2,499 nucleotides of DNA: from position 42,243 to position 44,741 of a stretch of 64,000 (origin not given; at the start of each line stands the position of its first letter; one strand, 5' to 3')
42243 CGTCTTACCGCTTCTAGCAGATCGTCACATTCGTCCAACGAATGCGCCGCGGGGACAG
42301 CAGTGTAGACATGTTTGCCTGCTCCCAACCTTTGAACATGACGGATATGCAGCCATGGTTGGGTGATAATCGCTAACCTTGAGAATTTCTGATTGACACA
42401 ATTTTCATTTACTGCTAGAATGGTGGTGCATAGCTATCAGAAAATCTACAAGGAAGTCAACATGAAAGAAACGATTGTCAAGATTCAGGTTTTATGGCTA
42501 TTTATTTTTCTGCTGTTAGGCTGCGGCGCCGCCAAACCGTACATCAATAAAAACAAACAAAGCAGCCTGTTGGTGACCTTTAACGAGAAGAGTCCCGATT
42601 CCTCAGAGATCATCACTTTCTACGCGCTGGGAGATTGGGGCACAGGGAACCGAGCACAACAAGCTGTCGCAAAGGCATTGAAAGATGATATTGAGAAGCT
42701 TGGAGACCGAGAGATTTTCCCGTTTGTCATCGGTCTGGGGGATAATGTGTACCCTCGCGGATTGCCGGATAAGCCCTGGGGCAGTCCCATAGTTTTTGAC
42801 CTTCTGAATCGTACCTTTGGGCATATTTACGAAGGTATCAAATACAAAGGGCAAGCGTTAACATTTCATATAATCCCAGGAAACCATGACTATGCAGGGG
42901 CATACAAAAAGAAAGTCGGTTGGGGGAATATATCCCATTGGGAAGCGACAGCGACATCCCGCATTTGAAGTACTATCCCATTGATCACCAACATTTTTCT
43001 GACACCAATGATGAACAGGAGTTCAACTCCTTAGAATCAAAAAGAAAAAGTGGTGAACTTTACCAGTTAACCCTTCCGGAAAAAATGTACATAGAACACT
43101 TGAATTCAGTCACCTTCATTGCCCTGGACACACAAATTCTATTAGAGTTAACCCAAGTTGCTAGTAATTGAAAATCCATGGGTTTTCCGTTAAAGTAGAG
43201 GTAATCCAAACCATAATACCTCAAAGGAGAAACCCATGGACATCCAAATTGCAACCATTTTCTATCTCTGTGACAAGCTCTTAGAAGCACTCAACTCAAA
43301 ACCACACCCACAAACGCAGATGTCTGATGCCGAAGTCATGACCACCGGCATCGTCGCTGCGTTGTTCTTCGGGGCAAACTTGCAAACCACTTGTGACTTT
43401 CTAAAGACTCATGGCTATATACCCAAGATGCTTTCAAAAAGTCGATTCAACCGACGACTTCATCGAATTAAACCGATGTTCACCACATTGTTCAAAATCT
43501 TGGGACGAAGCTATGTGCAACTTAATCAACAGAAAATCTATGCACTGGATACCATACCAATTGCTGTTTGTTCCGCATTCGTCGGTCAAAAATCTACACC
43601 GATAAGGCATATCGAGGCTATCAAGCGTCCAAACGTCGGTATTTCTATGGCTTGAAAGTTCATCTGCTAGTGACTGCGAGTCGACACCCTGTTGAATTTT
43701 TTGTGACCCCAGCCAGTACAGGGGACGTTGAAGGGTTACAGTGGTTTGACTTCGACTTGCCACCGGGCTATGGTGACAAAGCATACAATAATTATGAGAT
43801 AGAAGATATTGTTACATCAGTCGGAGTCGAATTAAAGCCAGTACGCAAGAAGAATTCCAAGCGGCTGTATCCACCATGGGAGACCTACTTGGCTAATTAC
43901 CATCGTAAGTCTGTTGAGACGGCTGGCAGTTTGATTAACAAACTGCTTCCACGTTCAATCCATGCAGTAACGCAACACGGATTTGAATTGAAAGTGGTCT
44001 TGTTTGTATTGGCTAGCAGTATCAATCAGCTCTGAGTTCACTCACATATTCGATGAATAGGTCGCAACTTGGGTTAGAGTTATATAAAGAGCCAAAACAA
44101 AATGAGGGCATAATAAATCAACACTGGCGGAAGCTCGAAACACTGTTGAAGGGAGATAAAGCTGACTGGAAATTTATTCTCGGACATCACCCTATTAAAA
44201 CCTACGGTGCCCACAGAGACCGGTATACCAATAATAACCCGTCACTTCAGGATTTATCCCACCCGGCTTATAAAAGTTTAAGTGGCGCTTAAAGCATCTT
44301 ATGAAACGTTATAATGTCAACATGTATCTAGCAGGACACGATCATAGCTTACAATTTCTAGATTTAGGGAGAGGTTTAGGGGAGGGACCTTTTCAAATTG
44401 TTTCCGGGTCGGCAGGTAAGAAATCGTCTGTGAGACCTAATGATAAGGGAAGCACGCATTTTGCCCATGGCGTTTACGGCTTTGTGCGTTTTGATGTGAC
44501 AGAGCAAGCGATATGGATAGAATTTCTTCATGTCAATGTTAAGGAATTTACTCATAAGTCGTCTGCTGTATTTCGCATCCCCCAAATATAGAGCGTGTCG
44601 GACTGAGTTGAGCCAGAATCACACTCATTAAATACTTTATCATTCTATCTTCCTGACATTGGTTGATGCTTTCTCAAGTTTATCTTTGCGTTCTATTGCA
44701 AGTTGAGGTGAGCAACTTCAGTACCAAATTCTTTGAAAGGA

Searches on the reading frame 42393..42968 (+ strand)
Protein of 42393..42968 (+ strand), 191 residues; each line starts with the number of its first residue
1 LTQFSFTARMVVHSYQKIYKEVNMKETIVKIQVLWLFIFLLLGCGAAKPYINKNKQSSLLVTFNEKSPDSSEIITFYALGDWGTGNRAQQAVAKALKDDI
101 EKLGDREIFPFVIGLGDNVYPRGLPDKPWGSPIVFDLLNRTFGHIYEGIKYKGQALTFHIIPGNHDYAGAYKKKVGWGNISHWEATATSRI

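Call 6: search_protein_families(library=pfam, proteins=[window:42393-42968:+], max_evalue=0.01)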
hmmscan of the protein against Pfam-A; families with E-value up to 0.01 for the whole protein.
window:42393-42968:+ (191 aa): 1 family
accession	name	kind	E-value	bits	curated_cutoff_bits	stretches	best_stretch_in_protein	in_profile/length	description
PF00149.33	Metallophos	-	0.0044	17.9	21.5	1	75-173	2-78/191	Calcineurin-like phosphoesterase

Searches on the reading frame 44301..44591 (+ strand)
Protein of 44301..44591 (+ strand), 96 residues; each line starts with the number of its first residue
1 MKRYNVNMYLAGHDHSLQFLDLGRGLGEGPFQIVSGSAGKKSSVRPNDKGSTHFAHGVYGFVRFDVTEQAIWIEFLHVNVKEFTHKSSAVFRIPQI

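Call 6: search_protein_families(library=pfam, proteins=[window:44301-44591:+], max_evalue=0.01)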
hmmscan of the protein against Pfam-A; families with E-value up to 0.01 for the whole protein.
window:44301-44591:+ (96 aa): 1 family
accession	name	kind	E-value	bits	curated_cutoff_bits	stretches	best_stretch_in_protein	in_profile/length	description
PF14008.11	Metallophos_C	-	0.00019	22.5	23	1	29-77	1-54/63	Iron/zinc purple acid phosphatase-like protein C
